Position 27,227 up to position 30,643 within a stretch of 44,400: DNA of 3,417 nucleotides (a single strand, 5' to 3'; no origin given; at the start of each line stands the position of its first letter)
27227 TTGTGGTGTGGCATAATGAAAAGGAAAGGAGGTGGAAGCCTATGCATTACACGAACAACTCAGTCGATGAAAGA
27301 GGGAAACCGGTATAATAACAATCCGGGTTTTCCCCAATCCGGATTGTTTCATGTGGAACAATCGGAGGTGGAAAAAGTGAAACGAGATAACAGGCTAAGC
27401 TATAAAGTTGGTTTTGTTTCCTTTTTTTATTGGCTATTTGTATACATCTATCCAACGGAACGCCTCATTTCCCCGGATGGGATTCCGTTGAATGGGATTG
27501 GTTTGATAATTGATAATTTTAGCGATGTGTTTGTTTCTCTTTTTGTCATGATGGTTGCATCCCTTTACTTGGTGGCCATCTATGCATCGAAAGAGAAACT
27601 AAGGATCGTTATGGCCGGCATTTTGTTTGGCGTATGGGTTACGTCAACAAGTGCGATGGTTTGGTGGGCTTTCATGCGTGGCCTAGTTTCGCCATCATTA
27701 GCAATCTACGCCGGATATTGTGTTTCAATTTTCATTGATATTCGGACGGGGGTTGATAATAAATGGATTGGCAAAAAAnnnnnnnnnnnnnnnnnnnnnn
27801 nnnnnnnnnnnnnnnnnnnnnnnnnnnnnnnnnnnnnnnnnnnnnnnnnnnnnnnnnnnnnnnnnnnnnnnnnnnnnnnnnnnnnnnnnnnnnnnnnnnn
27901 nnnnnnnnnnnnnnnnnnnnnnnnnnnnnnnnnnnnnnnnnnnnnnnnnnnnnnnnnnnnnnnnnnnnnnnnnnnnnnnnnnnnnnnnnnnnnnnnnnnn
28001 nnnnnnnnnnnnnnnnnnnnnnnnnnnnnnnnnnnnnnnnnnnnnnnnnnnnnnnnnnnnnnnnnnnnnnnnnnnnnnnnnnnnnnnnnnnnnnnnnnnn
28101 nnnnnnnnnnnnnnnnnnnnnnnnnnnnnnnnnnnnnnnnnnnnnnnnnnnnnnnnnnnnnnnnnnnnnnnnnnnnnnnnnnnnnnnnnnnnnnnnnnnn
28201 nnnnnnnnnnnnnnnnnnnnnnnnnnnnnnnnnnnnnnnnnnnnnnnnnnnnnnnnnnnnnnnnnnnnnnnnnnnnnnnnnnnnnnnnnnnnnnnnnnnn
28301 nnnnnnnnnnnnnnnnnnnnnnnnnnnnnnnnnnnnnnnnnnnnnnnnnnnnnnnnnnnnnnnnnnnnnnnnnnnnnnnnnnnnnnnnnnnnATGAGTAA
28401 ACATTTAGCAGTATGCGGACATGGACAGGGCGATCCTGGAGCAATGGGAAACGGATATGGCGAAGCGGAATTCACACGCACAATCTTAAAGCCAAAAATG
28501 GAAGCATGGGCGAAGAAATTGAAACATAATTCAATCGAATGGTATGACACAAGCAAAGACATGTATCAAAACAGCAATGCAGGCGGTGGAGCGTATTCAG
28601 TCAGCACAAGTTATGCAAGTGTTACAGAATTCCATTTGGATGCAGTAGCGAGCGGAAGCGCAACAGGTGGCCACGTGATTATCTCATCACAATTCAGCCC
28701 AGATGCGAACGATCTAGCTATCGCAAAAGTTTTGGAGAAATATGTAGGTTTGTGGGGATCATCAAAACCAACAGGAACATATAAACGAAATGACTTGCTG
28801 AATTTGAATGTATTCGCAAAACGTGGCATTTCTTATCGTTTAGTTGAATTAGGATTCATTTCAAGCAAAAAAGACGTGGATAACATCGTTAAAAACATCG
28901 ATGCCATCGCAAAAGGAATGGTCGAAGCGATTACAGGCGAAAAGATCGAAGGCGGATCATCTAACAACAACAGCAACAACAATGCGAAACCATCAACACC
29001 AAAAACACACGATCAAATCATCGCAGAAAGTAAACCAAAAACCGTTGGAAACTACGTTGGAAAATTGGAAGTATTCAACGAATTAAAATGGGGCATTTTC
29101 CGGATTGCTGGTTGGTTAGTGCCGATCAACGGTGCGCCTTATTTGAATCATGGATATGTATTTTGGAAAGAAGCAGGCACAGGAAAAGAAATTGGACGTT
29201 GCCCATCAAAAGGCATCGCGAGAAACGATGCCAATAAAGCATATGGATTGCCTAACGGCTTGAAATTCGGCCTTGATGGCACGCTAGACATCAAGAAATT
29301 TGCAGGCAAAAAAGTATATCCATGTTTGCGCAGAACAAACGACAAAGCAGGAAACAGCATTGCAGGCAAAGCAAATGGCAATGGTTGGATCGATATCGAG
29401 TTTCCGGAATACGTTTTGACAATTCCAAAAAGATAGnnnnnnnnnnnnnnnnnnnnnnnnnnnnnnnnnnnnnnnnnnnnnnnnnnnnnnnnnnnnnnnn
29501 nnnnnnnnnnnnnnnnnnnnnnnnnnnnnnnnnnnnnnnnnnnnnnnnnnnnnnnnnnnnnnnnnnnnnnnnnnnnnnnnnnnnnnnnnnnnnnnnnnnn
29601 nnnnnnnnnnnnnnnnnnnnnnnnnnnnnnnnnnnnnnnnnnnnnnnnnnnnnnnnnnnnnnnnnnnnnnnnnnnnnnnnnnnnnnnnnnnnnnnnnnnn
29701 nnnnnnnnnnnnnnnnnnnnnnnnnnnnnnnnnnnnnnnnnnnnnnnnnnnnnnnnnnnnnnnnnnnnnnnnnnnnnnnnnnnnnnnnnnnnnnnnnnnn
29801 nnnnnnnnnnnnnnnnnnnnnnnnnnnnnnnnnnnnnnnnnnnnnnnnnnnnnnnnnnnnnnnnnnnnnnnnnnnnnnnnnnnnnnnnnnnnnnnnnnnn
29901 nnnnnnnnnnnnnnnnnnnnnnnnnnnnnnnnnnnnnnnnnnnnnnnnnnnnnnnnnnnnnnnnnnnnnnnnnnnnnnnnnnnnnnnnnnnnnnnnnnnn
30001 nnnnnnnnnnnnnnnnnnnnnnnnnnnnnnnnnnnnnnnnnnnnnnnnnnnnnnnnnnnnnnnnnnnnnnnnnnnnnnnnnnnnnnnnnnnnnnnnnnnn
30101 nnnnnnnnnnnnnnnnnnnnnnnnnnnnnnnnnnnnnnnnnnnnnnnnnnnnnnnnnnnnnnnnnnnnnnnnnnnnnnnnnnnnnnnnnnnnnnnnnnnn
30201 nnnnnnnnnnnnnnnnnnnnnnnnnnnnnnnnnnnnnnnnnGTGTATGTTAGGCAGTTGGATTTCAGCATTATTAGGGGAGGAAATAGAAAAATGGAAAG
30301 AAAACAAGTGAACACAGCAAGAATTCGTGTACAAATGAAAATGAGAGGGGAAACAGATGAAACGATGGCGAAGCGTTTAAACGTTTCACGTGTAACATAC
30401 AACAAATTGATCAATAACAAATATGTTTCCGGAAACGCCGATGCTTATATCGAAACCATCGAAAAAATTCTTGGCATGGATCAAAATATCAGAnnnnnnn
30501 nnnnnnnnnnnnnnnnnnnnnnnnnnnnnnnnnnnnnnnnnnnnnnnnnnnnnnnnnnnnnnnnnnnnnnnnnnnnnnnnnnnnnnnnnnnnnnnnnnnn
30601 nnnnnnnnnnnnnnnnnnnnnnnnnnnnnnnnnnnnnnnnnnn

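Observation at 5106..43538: Recurrent 14-bp inverted repeat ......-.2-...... in four places, three immediately upstream of an RBS; two copies share about 35 nt including the RBS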

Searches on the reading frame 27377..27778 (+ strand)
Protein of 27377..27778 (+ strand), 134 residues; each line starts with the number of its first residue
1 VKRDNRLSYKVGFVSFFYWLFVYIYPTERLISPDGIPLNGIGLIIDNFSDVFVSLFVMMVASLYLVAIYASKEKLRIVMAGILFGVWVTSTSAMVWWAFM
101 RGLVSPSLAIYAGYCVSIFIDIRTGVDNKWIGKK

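Call 71: search_protein_families(library=phrogs, max_evalue=0.00001, proteins=[window:27377-27778:+])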
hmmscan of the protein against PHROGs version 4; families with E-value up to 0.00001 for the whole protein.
seq(134 aa): 0 families

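Call 72: search_protein_families(library=phrogs, max_evalue=0.00001, proteins=[window:27377-27778:+])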
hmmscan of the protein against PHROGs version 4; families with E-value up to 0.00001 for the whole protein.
window:27377-27778:+ (134 aa): 0 families

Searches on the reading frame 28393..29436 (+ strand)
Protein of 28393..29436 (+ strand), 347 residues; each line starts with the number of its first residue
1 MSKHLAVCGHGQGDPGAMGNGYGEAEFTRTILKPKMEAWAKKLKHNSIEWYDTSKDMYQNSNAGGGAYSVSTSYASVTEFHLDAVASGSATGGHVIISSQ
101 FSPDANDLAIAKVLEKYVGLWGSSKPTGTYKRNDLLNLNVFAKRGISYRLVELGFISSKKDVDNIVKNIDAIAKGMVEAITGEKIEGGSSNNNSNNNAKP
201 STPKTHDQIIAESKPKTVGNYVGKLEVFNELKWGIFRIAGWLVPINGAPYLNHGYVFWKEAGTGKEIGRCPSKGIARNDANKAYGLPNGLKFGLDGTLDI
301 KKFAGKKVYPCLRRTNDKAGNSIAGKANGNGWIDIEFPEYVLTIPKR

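Call 68: find_related_loci(query=window:28393-29436:+, collection=genome_contigs, flank=3000)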
Query window:28393-29436:+ (347 aa) in genome_contigs; peptide patterns used: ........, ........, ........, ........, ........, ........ (x = any residue, [..] = any of these).
307 stretches matched a pattern, but none encodes a relative of the query by tblastn (E <= 1e-3).

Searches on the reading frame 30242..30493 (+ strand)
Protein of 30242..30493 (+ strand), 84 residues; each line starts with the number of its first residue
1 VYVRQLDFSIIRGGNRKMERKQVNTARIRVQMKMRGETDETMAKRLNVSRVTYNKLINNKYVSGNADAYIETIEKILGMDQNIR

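Call 30: search_protein_families(library=pfam, max_evalue=1, proteins=[window:30242-30493:+])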
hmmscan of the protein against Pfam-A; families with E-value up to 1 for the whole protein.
seq(84 aa): 3 families
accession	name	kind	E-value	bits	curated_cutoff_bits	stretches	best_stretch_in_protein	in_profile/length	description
PF01381.28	HTH_3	-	0.0028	18.1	23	1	34-61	7-34/55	Helix-turn-helix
PF13443.12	HTH_26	-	0.013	16.2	22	1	27-64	1-40/63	Cro/C1-type HTH DNA-binding domain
PF25735.1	Phage_L5_gp82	-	0.017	15.5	27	1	21-76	55-110/120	Mycobacterium phage L5 gene 82 protein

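Call 31: search_protein_families(library=phrogs, max_evalue=0.001, proteins=[window:30242-30493:+])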
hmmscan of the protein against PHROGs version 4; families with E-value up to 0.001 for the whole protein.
seq(84 aa): 1 family
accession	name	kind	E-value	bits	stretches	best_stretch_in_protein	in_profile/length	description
phrog_8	-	transcription regulation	8.2e-05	23.2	1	27-80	80-211/346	transcriptional regulator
